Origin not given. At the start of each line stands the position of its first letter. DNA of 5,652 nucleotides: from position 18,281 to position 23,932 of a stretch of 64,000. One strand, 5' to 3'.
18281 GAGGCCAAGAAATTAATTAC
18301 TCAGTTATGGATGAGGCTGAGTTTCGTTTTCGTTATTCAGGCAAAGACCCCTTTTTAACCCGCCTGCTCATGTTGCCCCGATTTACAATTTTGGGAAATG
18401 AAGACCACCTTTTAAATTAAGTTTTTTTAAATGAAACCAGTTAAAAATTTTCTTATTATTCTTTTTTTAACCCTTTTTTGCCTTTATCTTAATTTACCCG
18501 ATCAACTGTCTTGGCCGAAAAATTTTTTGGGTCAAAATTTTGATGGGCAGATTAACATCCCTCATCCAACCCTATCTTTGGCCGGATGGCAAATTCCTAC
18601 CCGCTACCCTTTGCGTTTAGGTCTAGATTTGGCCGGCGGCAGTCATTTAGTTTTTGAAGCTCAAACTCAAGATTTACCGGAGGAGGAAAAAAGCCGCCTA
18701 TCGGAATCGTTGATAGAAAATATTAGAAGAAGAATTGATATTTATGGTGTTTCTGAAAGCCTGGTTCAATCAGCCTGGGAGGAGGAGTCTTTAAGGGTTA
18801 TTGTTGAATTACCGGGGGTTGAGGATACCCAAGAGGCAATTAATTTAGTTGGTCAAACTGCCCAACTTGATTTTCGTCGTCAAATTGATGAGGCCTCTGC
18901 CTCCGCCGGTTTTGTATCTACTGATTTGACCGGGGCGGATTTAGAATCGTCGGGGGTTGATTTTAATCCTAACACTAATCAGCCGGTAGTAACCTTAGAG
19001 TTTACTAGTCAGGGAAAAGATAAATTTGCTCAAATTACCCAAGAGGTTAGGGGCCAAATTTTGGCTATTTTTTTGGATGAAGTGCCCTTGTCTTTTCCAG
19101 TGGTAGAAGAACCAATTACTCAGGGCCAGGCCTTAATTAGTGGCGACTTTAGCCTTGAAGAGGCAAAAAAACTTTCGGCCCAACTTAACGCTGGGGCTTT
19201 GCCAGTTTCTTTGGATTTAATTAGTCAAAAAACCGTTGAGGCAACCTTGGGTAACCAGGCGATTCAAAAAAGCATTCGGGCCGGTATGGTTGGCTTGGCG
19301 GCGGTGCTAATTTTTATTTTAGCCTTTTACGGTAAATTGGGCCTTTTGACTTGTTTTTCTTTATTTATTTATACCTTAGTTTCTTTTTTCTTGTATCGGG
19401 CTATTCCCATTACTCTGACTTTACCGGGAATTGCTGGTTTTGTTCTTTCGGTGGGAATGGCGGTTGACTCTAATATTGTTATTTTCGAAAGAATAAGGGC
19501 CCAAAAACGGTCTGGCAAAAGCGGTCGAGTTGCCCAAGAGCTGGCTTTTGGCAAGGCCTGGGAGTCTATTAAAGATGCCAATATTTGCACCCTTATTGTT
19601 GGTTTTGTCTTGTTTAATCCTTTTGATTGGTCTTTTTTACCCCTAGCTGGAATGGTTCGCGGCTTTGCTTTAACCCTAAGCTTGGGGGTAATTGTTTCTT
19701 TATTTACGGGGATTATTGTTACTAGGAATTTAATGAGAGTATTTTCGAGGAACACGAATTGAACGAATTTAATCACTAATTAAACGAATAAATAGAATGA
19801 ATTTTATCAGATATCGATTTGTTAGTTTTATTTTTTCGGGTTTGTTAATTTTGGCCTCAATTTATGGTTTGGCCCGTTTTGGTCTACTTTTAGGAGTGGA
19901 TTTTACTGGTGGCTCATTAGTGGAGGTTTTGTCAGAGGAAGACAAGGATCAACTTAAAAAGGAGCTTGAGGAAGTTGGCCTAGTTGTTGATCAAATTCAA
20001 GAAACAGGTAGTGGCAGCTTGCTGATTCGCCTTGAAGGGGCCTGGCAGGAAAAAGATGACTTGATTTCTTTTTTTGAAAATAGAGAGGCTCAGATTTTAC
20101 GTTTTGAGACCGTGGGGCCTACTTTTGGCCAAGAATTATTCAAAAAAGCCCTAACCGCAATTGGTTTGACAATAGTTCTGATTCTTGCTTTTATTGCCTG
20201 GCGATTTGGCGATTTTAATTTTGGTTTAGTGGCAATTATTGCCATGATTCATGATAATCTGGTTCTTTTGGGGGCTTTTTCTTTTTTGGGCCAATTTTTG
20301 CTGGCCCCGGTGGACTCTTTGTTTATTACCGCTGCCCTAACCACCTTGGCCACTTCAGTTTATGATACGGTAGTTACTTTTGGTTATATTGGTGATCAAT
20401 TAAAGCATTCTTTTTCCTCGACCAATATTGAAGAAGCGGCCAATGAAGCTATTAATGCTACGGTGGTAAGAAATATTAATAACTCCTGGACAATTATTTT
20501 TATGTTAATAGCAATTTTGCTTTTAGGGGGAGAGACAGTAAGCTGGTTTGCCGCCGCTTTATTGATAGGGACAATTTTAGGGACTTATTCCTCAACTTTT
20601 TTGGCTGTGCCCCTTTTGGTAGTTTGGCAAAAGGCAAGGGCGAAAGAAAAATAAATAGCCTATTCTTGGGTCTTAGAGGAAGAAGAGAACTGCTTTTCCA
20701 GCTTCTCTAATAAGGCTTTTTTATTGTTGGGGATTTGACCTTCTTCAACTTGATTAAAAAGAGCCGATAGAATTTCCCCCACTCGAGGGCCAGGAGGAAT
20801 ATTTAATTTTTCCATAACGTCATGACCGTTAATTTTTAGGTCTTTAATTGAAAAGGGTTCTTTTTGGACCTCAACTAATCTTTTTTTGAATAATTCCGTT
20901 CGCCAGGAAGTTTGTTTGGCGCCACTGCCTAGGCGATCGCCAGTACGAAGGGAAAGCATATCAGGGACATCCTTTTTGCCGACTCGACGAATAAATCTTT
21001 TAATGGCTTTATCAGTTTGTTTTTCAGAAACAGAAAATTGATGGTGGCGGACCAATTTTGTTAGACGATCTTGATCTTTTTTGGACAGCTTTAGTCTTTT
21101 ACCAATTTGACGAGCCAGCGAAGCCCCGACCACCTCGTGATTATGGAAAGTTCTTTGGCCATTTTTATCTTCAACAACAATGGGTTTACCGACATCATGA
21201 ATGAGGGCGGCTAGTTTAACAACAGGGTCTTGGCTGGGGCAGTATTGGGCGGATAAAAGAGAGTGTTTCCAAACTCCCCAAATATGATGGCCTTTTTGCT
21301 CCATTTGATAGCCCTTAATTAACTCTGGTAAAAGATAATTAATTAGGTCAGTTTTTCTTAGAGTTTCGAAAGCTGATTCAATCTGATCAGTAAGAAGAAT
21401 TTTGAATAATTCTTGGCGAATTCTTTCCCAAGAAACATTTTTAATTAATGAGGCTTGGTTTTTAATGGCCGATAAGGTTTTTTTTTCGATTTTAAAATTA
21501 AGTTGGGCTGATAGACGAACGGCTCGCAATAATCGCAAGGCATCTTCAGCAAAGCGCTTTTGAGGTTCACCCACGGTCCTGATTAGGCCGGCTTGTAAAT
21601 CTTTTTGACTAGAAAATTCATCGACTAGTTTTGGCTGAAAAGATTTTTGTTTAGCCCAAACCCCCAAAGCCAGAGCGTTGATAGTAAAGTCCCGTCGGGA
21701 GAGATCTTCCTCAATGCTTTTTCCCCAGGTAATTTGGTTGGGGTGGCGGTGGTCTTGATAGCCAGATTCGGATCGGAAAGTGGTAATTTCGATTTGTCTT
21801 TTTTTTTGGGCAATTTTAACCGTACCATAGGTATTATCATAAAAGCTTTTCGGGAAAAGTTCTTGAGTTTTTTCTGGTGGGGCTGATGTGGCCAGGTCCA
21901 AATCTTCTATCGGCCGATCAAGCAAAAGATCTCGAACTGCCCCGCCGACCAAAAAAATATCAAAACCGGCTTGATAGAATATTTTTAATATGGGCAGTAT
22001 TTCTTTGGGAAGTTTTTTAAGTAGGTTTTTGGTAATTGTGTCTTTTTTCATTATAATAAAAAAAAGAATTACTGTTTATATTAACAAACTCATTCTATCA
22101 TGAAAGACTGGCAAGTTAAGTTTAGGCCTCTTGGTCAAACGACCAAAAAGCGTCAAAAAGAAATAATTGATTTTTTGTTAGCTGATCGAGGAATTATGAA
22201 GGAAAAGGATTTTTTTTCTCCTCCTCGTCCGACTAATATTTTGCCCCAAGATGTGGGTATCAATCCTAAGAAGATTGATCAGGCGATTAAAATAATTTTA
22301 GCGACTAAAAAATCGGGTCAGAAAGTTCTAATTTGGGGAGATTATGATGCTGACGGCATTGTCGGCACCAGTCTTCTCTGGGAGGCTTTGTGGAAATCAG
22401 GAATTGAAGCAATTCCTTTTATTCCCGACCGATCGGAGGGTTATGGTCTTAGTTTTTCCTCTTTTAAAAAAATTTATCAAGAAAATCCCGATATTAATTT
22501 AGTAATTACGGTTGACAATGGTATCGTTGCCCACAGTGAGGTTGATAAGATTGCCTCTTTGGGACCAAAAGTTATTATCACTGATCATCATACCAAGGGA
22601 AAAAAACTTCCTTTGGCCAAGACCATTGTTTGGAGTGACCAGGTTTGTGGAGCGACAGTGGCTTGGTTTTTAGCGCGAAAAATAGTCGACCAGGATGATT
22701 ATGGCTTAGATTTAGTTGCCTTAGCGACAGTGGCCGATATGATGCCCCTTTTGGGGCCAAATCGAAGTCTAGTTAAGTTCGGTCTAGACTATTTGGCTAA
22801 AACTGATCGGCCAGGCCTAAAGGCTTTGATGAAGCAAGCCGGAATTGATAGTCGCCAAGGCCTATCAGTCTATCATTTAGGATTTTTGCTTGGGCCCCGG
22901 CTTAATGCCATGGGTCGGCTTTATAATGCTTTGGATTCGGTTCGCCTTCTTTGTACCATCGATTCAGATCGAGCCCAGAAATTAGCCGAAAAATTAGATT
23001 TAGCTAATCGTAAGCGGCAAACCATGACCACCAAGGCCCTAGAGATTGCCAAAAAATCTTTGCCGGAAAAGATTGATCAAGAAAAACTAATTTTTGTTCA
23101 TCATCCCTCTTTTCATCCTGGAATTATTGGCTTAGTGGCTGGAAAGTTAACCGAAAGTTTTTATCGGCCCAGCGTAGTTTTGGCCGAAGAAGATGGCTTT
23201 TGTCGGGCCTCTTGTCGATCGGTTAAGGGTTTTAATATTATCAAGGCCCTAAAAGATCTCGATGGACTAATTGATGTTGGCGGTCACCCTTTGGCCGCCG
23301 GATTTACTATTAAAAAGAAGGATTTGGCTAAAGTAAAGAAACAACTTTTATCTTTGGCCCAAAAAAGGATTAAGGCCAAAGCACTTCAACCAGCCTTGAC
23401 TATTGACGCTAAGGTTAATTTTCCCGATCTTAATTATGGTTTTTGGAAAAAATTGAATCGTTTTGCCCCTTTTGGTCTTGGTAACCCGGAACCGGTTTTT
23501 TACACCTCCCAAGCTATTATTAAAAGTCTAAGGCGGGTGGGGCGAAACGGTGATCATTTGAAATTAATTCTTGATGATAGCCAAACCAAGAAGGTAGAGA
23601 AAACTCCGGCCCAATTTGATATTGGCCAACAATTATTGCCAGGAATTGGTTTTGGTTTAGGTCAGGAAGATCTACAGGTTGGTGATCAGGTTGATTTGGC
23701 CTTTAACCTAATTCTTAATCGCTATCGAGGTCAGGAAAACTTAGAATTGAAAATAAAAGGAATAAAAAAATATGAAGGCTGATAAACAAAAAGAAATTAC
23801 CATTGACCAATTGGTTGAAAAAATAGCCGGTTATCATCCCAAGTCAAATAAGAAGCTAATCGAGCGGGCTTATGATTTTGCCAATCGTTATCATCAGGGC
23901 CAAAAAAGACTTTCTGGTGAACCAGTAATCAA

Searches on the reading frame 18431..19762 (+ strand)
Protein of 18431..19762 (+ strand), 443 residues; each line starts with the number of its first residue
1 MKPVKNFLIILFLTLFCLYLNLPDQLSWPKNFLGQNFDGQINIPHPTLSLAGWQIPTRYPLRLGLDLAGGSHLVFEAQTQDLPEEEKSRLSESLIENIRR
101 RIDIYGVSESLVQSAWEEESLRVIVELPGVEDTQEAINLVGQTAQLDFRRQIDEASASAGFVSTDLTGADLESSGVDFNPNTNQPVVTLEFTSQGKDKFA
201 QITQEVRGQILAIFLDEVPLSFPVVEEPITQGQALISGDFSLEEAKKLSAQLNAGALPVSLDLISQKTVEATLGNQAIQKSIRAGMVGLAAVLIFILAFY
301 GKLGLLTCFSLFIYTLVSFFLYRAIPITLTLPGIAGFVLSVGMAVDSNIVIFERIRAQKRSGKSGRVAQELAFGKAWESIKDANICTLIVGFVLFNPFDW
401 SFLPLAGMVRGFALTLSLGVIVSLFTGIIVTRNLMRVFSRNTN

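Call 57: search_protein_families(library=pfam, proteins=[window:18431-19762:+], max_evalue=0.00001)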
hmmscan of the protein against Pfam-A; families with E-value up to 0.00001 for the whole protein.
window:18431-19762:+ (443 aa): 4 families
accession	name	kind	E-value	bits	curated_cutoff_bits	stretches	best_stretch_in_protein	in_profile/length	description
PF22599.2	SecDF_P1_head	-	1.7e-26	92.8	27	1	165-259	20-114/114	SecDF, P1 head subdomain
PF21760.3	SecD_1st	-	3.2e-17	62.2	27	1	94-151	4-58/60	Protein translocase subunit SecDF, P1 domain, N-terminal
PF02355.23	SecD_SecF_C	-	2.7e-09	37.1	20.5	1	260-438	12-186/189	Protein export membrane protein SecD/SecF, C-terminal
PF00873.25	ACR_tran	-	7.5e-06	24.4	28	0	274-431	326-482/1021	AcrB/AcrD/AcrF family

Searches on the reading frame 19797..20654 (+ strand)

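Call 57: search_protein_families(library=pfam, proteins=[window:19797-20654:+], max_evalue=0.00001)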
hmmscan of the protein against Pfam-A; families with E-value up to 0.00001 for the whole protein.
window:19797-20654:+ (285 aa): 1 family
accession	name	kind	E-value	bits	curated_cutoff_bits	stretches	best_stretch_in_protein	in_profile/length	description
PF02355.23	SecD_SecF_C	-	2.4e-40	138.4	20.5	1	97-279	12-188/189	Protein export membrane protein SecD/SecF, C-terminal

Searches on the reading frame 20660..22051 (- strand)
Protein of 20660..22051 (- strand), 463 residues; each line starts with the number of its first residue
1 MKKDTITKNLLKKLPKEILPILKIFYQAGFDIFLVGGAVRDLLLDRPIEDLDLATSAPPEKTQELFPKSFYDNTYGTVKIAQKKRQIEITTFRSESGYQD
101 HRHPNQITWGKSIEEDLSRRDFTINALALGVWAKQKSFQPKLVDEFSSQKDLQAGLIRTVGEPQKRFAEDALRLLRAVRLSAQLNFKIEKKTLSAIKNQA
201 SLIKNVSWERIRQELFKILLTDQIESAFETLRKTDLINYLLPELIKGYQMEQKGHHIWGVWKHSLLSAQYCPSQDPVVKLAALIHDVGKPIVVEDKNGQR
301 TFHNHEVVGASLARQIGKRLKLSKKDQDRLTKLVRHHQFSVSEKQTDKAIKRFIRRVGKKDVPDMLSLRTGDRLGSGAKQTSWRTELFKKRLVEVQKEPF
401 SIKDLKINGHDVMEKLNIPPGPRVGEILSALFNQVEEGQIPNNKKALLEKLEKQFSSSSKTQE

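Call 57: search_protein_families(library=pfam, proteins=[window:20660-22051:-], max_evalue=0.00001)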
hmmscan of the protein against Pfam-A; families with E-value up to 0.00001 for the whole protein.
window:20660-22051:- (463 aa): 4 families
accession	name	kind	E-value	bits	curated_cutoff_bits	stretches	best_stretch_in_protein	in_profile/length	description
PF01743.26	PolyA_pol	-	2.3e-31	109.2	23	1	32-158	1-126/126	Poly A polymerase head domain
PF12627.12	PolyA_pol_RNAbd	-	3e-20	72.2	22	1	185-244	1-60/64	Probable RNA and SrmB- binding site of polymerase A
PF13735.12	tRNA_NucTran2_2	-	3.4e-14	53.5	27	1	313-450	24-148/149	tRNA nucleotidyltransferase domain 2 putative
PF01966.28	HD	-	1.7e-11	44.8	22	1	255-344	3-92/116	HD domain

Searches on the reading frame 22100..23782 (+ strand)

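Call 57: search_protein_families(library=pfam, proteins=[window:22100-23782:+], max_evalue=0.00001)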
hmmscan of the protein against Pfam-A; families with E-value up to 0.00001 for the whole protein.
window:22100-23782:+ (560 aa): 3 families
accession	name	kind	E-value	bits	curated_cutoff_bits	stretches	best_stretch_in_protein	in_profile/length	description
PF17768.7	RecJ_OB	-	1.1e-23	83.8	27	1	435-553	1-106/107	RecJ OB domain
PF01368.27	DHH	-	5.2e-18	66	28.1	1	75-191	1-101/125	DHH family, N-terminal domain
PF02272.25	DHHA1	-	6.7e-13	49.4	25.9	1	331-422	5-98/102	DHHA1 domain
